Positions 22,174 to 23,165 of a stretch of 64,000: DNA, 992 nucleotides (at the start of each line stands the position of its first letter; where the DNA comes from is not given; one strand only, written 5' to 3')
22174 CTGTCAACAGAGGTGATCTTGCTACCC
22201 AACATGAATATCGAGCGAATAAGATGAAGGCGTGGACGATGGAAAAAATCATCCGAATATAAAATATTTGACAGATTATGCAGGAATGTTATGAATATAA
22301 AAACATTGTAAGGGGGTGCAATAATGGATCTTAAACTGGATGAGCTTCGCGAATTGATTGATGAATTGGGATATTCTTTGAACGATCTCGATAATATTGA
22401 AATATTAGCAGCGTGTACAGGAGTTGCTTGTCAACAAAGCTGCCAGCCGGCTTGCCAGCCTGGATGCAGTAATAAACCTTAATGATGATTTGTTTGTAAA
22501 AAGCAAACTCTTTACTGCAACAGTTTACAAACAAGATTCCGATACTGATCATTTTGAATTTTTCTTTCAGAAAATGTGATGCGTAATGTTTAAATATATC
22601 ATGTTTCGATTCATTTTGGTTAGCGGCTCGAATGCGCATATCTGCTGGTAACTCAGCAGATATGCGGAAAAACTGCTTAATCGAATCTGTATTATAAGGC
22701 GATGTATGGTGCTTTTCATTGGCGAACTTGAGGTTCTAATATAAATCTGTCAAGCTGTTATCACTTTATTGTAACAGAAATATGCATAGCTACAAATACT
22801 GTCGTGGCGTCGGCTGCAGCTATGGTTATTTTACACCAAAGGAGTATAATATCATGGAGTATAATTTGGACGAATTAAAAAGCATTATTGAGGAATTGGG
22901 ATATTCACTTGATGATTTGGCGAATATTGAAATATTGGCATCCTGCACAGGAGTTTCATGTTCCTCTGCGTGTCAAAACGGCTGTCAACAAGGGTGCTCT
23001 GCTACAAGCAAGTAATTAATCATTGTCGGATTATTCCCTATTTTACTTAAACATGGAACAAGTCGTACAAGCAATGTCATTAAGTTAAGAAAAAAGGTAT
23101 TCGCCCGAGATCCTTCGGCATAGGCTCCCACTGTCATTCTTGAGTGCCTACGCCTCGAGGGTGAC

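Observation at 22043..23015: Three paralogous SCIFF-like precursor genes, the middle one invisible to the ORF track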

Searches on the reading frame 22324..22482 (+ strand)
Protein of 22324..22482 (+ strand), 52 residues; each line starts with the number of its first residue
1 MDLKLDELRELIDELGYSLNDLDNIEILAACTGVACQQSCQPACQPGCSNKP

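Call 6: search_protein_families(library=ncbifam, proteins=[window:22324-22482:+], max_evalue=0.1)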
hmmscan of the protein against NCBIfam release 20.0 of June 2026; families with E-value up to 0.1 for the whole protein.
window:22324-22482:+ (52 aa): 1 family
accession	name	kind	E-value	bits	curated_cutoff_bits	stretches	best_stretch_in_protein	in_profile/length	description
TIGR04135.1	FibroRuminTarg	subfamily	0.0031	17.5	45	1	19-50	15-44/52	FibroRumin family radical SAM-modified Cys-rich RiPP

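Call 7: find_encoding_contigs(protein=window:22324-22482:+, flank=10000, max_places=10)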
Protein window:22324-22482:+ (52 aa): 5 contigs read that carry it; 3 places shown.
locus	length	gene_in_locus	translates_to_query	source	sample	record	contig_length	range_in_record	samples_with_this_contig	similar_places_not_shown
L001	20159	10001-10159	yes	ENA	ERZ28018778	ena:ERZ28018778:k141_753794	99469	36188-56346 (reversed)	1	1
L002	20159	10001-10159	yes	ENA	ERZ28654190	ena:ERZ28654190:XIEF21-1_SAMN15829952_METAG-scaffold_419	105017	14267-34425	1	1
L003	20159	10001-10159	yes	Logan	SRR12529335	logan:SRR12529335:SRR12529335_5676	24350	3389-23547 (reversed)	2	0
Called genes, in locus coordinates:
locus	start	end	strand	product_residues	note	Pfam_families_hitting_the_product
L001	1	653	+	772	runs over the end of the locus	PF12846:AAA_10 (faint), PF01935:DUF87 (faint), PF19044:P-loop_TraG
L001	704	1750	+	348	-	-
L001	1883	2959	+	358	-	-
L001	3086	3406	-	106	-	PF12844:HTH_19, PF01381:HTH_3 (weak)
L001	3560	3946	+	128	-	-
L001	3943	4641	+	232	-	PF04542:Sigma70_r2, PF08281:Sigma70_r4_2, PF04545:Sigma70_r4 (weak)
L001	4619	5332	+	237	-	PF14285:DUF4367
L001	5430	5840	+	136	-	-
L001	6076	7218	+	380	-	-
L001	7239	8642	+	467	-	PF04055:Radical_SAM, PF13353:Fer4_12 (weak), PF13186:SPASM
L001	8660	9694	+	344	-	-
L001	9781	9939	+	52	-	-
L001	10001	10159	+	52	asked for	-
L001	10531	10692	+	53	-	-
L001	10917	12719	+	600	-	PF00005:ABC_tran, PF13304:AAA_21 (faint)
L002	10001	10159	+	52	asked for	-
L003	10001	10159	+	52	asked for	-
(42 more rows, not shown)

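Call 46: search_protein_representatives(alignment_id=A4)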
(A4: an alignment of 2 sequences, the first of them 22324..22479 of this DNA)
Query: 2 sequences, 53 profile positions. Proteins with E-value up to 0.001 (for the whole library): 15; up to 1e-10: 4; up to 1e-30: 0. The best 15 are listed.
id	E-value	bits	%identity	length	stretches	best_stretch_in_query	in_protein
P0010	5.3e-28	112.7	-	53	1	1-50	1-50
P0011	2.8e-18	81.6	-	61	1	2-51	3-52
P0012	4.8e-11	58.4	-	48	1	5-46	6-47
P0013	6.2e-11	58.1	-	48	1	4-37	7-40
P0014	6.9e-10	54.7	-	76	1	3-49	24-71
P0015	2.3e-09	53.1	-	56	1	2-51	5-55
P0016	2.4e-09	53.0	-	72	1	4-49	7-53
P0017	2.8e-07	46.4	-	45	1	1-40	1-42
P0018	3.0e-07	46.3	-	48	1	5-41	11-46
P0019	6.9e-06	41.9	-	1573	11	23-40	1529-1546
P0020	7.2e-06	41.9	-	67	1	2-50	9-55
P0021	1.9e-04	37.3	-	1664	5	2-42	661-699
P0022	2.8e-04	36.8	-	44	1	6-36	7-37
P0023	5.5e-04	35.8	-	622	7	24-40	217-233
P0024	9.8e-04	35.0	-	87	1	4-46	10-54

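Call 49: list_cluster_members(proteins=[P0013, P0014, P0015, P0016, P0017, P0018, P0020, P0022, P0024, window:22324-22479:+])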
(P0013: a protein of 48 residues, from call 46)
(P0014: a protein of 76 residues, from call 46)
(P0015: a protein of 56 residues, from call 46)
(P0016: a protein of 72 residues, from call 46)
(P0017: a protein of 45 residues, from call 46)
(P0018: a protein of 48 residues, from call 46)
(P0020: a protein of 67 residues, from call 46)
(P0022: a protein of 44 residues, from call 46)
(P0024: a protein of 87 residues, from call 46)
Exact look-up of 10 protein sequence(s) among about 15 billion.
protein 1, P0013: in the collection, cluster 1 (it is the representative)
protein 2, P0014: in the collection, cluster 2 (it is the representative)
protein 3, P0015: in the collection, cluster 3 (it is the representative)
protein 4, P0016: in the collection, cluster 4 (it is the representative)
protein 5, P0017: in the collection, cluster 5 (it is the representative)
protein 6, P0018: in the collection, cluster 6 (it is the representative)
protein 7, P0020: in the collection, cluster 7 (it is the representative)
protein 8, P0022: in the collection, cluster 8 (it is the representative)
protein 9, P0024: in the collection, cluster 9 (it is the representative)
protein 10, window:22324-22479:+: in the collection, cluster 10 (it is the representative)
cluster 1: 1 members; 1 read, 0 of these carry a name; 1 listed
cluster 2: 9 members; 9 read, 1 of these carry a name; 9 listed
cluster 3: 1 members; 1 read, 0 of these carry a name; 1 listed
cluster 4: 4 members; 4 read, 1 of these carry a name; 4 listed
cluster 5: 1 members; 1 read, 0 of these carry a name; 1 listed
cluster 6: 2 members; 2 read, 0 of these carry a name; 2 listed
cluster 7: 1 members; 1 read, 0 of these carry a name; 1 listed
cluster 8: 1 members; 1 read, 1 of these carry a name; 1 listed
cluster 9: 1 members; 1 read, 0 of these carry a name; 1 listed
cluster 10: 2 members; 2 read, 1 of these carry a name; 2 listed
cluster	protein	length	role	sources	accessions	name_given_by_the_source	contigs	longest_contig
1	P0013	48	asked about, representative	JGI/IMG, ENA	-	-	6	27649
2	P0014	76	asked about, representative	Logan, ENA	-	-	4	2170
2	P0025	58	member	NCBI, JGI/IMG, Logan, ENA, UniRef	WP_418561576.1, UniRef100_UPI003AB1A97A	hypothetical protein [Monoglobus pectinilyticus] | hypothetical protein n=1 Tax=Monoglobus pectinilyticus TaxID=1981510 RepID=UPI003AB1A97A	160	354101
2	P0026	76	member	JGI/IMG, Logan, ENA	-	-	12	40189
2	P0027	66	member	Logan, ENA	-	-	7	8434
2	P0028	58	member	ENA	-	-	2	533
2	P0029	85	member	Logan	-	-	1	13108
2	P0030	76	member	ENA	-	-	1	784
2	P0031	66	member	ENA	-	-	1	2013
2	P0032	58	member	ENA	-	-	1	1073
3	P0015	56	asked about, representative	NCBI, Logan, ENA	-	-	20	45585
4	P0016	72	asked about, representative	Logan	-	-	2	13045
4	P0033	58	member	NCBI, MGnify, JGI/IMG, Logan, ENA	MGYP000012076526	FL=1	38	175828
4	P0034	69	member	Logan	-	-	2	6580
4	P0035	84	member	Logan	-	-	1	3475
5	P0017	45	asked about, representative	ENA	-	-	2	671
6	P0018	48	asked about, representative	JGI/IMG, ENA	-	-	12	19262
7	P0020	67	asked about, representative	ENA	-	-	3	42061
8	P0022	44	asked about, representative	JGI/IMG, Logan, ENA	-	hypothetical protein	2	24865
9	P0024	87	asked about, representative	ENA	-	-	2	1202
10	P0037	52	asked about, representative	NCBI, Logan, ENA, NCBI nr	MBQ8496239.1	MAG: hypothetical protein IJ489_02140 [Clostridia bacterium] | hypothetical protein [Clostridia bacterium]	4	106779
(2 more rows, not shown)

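Call 50: search_protein_families(library=pfam, proteins=[window:22324-22479:+, P0013, P0014, P0015, P0017, P0018, P0020, P0022, P0024], max_evalue=1)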
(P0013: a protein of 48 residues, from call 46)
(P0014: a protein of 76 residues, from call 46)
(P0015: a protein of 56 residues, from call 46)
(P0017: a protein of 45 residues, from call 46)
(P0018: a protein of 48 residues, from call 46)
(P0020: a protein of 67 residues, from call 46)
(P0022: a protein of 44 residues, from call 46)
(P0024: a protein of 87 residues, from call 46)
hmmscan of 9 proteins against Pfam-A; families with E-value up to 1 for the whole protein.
window:22324-22479:+ (52 aa): 3 families
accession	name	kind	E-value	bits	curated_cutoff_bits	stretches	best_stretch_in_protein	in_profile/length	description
PF13165.11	SCIFF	-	0.027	14.8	27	1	35-49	22-36/44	Six-cysteine peptide SCIFF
PF22470.1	Histone_HNS_N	-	0.09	13.1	24.5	1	4-24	57-77/79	H-NS histone-like proteins, N-terminal domain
PF02363.24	C_tripleX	-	0.87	10.4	22.9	0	36-49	3-16/17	Cysteine rich repeat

P0013 (48 aa): 1 family
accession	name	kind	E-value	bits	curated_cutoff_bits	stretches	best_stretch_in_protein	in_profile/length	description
PF22470.1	Histone_HNS_N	-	0.11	12.9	24.5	1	5-27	55-77/79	H-NS histone-like proteins, N-terminal domain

P0014 (76 aa): 1 family
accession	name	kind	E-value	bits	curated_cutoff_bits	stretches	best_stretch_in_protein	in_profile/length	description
PF11405.13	Inhibitor_I67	-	0.099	13.4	25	1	51-68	6-23/41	Bromelain inhibitor VI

P0015 (56 aa): 2 families
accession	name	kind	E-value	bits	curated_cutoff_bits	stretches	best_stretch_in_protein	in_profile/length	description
PF16320.10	Ribosomal_L12_N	-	0.0036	17.4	25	1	2-18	8-24/48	Ribosomal protein L7/L12 dimerisation domain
PF08429.16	PLU-1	-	0.019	14.6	28.5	1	5-54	15-65/338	PLU-1-like protein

P0017 (45 aa): 2 families
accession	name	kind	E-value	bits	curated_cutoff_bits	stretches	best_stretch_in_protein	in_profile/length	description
PF14771.11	DUF4476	-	0.071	13.8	22.5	1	4-43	3-43/91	Domain of unknown function (DUF4476)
PF00661.27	Matrix_Paramyxo_N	-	0.11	12.6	27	1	15-44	85-114/175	Paramyxoviridae matrix protein N-terminal domain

P0018 (48 aa): 2 families
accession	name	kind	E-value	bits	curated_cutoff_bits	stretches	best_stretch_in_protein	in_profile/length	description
PF22470.1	Histone_HNS_N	-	0.048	14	24.5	1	5-31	52-78/79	H-NS histone-like proteins, N-terminal domain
PF18262.7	PhetRS_B1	-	0.15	12.7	26.8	1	9-30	19-40/83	Phe-tRNA synthetase beta subunit B1 domain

P0020 (67 aa): 1 family
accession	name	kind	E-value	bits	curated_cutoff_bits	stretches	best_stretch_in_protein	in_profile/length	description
PF23725.1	Dredd_N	-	0.1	12.9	27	1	7-31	72-96/100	Caspase-8, N-terminal domain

P0022 (44 aa): 3 families
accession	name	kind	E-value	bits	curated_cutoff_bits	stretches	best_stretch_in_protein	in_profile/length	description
PF20430.3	Eplus_motif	-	0.045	14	24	1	3-16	15-28/28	E+ motif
PF07865.16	DUF1652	-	0.066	13.6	23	1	14-42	24-52/67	Protein of unknown function (DUF1652)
PF12651.13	RHH_3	-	0.18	12.2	21.6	1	1-19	9-27/44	Ribbon-helix-helix domain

P0024 (87 aa): 0 families

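Call 51: find_encoding_contigs(protein=P0025, flank=10000, max_places=2)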
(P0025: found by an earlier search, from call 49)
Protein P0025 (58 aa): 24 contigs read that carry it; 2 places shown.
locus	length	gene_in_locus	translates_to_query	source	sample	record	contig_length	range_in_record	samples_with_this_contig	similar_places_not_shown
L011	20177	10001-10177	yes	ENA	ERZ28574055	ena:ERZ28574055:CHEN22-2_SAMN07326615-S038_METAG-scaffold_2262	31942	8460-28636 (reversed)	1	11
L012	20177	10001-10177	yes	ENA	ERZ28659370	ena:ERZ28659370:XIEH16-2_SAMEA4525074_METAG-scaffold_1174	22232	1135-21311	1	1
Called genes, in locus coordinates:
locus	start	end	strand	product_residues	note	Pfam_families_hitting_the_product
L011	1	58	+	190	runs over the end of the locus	-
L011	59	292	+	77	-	PF00550:PP-binding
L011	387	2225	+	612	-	PF00082:Peptidase_S8, PF07755:DUF1611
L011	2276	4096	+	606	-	PF00005:ABC_tran, PF13304:AAA_21 (faint)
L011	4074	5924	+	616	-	PF02463:SMC_N (faint), PF00005:ABC_tran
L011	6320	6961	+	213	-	PF13353:Fer4_12 (faint), PF04055:Radical_SAM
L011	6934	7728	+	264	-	PF04055:Radical_SAM (faint), PF13186:SPASM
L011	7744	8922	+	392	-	PF00675:Peptidase_M16 (faint)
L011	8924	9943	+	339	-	-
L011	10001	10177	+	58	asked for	-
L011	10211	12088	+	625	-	PF02463:SMC_N (weak), PF13175:AAA_15 (faint), PF00005:ABC_tran, PF13304:AAA_21 (faint)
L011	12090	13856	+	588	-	PF00005:ABC_tran, PF02463:SMC_N (weak)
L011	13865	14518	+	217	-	PF08123:DOT1 (weak)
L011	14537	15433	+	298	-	PF14907:NTP_transf_5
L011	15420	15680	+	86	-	PF00550:PP-binding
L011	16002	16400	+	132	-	-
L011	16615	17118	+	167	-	PF00080:Sod_Cu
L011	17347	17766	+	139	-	PF03479:PCC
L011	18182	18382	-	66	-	PF04070:DUF378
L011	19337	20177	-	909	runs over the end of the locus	PF06439:3keto-disac_hyd (weak), PF03009:GDPD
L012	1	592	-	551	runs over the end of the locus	PF00749:tRNA-synt_1c, PF03950:tRNA-synt_1c_C, PF20974:tRNA-synt_1c_C2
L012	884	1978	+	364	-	PF13303:PTS_EIIC_2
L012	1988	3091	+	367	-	PF00753:Lactamase_B, PF23023:Anti-Pycsar_Apyc1 (weak), PF12706:Lactamase_B_2, PF02805:Ada_Zn_binding (weak)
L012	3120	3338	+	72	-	PF11213:DUF3006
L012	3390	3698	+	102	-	-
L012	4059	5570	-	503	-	PF00239:Resolvase, PF07508:Recombinase, PF13408:Zn_ribbon_recom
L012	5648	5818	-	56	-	-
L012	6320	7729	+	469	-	PF04055:Radical_SAM, PF13353:Fer4_12 (faint), PF13186:SPASM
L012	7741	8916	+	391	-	PF00675:Peptidase_M16 (weak)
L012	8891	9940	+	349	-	-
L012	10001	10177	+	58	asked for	-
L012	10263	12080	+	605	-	PF00005:ABC_tran, PF02463:SMC_N (weak), PF13304:AAA_21 (faint)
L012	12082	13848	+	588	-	PF00005:ABC_tran, PF02463:SMC_N (faint)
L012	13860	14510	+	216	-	PF08123:DOT1 (weak)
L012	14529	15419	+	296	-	PF14907:NTP_transf_5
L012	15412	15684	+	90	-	PF00550:PP-binding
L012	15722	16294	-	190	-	PF05067:Mn_catalase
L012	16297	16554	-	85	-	PF12652:CotJB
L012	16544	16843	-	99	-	PF11007:CotJA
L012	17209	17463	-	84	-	PF04026:SpoVG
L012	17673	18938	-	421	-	PF01134:GIDA, PF07992:Pyr_redox_2 (faint), PF12831:FAD_oxidored, PF01134:GIDA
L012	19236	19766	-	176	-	PF00440:TetR_N (faint), PF14278:TetR_C_8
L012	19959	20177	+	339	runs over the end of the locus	PF01073:3Beta_HSD, PF01370:Epimerase, PF02719:Polysacc_synt_2 (faint), PF04321:RmlD_sub_bind, PF08659:KR (faint), PF13460:NAD_binding_10, PF16363:GDP_Man_Dehyd, PF07993:NAD_binding_4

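Call 52: find_encoding_contigs(protein=P0015, flank=10000, max_places=2)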
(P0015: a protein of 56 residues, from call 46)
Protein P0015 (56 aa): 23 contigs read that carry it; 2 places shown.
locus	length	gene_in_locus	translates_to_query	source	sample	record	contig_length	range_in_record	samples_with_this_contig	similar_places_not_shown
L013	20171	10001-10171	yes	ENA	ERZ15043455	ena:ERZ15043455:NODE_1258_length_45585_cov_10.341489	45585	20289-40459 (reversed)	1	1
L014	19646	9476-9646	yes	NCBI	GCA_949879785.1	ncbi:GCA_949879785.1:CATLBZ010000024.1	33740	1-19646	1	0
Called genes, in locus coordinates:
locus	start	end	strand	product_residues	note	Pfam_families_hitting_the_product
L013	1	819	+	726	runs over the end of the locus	PF13416:SBP_bac_8 (weak), PF01547:SBP_bac_1 (weak)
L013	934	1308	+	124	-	-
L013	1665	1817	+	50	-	-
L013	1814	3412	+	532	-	PF00370:FGGY_N, PF02782:FGGY_C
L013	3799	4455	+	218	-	PF00596:Aldolase_II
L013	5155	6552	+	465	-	PF04055:Radical_SAM, PF13186:SPASM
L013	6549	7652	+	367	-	-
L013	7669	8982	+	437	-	PF04055:Radical_SAM, PF13186:SPASM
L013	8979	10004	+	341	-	-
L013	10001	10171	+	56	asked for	-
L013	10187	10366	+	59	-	-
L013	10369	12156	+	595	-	PF00005:ABC_tran, PF13304:AAA_21 (faint)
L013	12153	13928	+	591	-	PF00005:ABC_tran, PF02463:SMC_N (faint)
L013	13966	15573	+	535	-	PF14907:NTP_transf_5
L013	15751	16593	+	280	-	PF00456:Transketolase_N, PF13292:DXP_synthase_N, PF00676:E1_dh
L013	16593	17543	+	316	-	PF02779:Transket_pyr, PF02780:Transketolase_C, PF22613:Transketolase_C_1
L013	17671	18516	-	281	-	PF22886:DUF7021, PF10020:DUF2262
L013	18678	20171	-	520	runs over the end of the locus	PF04542:Sigma70_r2, PF04545:Sigma70_r4, PF08281:Sigma70_r4_2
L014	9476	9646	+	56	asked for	-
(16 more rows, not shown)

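Call 89: search_protein_families(library=pfam, proteins=[L012:6320-6700:+, L013:5155-5540:+], max_evalue=10)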
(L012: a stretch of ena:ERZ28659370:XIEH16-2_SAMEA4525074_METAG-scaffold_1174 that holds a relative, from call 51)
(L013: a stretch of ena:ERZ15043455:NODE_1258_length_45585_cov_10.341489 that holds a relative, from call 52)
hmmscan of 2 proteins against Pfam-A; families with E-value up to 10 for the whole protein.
L012:6320-6700:+ (127 aa): 1 family
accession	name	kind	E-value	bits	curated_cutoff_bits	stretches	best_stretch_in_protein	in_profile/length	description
PF21845.1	DUF6904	-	0.029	14.6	27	1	39-95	133-190/238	Domain of unknown function (DUF6904)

L013:5155-5540:+ (128 aa): 1 family
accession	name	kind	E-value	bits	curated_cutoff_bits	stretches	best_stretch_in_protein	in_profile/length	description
PF05402.18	PqqD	-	0.078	13.8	23.4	1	20-68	4-52/67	Coenzyme PQQ synthesis protein D (PqqD)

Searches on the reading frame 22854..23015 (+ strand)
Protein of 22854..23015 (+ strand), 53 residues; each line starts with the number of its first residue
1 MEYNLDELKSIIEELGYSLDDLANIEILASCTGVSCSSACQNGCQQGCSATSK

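Call 6: search_protein_families(library=ncbifam, proteins=[window:22854-23015:+], max_evalue=0.1)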
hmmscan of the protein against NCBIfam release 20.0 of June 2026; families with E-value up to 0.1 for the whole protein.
window:22854-23015:+ (53 aa): 1 family
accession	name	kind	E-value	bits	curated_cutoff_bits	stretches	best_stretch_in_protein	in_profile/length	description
TIGR04117.1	Syntroph_Cxxx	paralog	0.0088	16.1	50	1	15-51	42-80/98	Cys-Xaa-Xaa-Xaa repeat radical SAM target protein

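Call 8: find_homologous_proteins(query=window:22854-23012:+, max_evalue=10)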
Query window:22854-23012:+ (53 aa): 1 proteins with E <= 10 among 1 candidates.
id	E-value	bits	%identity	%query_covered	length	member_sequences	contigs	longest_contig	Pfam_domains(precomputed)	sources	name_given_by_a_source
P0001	1.2e-26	108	100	100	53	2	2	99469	-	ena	-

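Call 50: search_protein_families(library=pfam, proteins=[window:22854-23012:+], max_evalue=1)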
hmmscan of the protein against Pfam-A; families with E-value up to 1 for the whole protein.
window:22854-23012:+ (53 aa): 2 families
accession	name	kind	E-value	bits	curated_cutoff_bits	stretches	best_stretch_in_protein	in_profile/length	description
PF02363.24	C_tripleX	-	0.093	13.4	22.9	1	35-50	2-17/17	Cysteine rich repeat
PF22470.1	Histone_HNS_N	-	0.27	11.6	24.5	1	4-24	57-77/79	H-NS histone-like proteins, N-terminal domain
